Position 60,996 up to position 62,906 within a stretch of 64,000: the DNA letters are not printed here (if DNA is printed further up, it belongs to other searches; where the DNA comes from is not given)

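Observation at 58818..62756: Tight three-gene operon: Cys-less asparagine-synthetase-like ATP-pyrophosphatase, small radical SAM enzyme, and large flavoprotein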

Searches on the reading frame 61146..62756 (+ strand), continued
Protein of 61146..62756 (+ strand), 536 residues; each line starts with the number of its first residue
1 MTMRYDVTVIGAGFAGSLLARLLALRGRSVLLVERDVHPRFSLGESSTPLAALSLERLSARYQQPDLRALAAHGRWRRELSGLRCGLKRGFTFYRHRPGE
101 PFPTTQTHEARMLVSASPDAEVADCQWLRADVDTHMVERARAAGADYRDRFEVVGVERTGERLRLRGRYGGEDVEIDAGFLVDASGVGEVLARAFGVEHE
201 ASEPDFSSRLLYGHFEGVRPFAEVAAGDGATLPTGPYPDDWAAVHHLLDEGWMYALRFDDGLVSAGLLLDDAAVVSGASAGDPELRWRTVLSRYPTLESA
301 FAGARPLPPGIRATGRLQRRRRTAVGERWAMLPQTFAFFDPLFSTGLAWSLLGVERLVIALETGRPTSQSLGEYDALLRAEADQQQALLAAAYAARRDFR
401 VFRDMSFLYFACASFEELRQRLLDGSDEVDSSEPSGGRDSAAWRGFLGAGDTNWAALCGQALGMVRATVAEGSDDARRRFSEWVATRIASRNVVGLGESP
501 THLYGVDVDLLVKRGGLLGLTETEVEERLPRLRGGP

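Call 80: find_encoding_contigs(protein=P0528, flank=6000, max_places=1)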
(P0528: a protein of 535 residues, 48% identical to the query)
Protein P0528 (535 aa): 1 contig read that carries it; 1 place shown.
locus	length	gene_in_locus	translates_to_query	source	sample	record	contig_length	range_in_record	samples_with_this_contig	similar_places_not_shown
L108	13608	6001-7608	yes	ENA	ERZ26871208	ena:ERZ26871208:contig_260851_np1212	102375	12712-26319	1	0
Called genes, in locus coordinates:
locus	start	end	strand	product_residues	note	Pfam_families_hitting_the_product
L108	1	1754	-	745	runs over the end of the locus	PF00912:Transgly, PF00905:Transpeptidase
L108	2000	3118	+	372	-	PF00712:DNA_pol3_beta, PF02767:DNA_pol3_beta_2, PF02768:DNA_pol3_beta_3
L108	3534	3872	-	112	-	PF01979:Amidohydro_1, PF07969:Amidohydro_3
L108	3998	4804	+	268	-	PF00733:Asn_synthase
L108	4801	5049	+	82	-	-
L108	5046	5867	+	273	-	-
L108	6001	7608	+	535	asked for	PF01266:DAO, PF01494:FAD_binding_3, PF04820:Trp_halogenase (faint)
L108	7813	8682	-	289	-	PF03116:NQR2_RnfD_RnfE (weak)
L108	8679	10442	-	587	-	PF01839:FG-GAP (weak), PF13517:FG-GAP_3, PF07593:UnbV_ASPIC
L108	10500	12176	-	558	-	PF07593:UnbV_ASPIC (weak)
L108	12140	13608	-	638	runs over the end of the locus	PF00515:TPR_1 (faint), PF07719:TPR_2 (faint), PF13181:TPR_8 (faint), PF13432:TPR_16, PF14559:TPR_19, PF13517:FG-GAP_3, PF01839:FG-GAP (weak), PF13517:FG-GAP_3 (weak), +3 more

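Call 81: find_encoding_contigs(protein=P0549, flank=6000, max_places=1)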
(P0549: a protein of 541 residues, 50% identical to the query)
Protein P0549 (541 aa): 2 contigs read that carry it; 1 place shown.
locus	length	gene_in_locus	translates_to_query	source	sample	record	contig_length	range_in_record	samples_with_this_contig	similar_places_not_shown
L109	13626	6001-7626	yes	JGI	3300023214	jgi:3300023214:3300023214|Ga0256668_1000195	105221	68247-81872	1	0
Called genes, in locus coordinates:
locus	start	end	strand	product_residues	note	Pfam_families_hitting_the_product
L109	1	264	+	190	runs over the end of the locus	PF14334:DUF4390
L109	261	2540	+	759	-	PF00672:HAMP, PF00989:PAS, PF13188:PAS_8 (faint), PF08448:PAS_4, PF00512:HisKA, PF02518:HATPase_c, PF14501:HATPase_c_5 (weak)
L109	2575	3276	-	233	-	-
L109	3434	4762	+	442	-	PF00733:Asn_synthase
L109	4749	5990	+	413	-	-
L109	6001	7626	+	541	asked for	PF01266:DAO (weak), PF01494:FAD_binding_3 (weak), PF04820:Trp_halogenase (faint), PF05834:Lycopene_cycl (faint), PF07992:Pyr_redox_2 (faint), PF13450:NAD_binding_8 (weak), PF01494:FAD_binding_3 (weak)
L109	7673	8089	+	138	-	-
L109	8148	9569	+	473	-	PF01637:ATPase_2, PF13191:AAA_16 (weak), PF13173:AAA_14 (weak), PF13401:AAA_22, PF03008:DUF234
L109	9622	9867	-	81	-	-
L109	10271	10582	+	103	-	PF03008:DUF234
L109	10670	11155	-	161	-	-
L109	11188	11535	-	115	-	PF01381:HTH_3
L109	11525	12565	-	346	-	PF01145:Band_7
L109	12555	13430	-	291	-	PF01145:Band_7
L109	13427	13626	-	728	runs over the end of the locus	PF03773:ArsP_1, PF01145:Band_7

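Call 82: find_encoding_contigs(protein=P0533, flank=6000, max_places=1)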
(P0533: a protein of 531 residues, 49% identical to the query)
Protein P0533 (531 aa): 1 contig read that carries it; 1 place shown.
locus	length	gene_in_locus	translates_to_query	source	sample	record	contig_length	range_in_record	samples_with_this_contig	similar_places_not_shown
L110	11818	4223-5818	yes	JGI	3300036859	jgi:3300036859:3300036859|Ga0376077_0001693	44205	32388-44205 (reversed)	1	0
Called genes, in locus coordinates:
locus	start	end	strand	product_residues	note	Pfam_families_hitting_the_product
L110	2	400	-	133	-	?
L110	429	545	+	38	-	-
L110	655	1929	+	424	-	PF07857:TMEM144 (weak), PF06800:Sugar_transport (weak), PF00892:EamA (weak), PF06800:Sugar_transport (weak)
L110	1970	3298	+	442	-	PF00733:Asn_synthase (weak)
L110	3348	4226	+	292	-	-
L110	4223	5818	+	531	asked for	PF01266:DAO (weak), PF01494:FAD_binding_3, PF13450:NAD_binding_8 (weak), PF04820:Trp_halogenase (weak)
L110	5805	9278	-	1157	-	PF07719:TPR_2 (faint), PF13414:TPR_11 (weak), PF13424:TPR_12 (faint), PF13428:TPR_14 (faint), PF13432:TPR_16, PF14559:TPR_19 (weak), PF13517:FG-GAP_3, PF07593:UnbV_ASPIC (weak), +2 more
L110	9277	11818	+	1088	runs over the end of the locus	PF01839:FG-GAP (faint), PF13517:FG-GAP_3, PF16743:PliI (faint), PF13517:FG-GAP_3, PF07593:UnbV_ASPIC, PF13517:FG-GAP_3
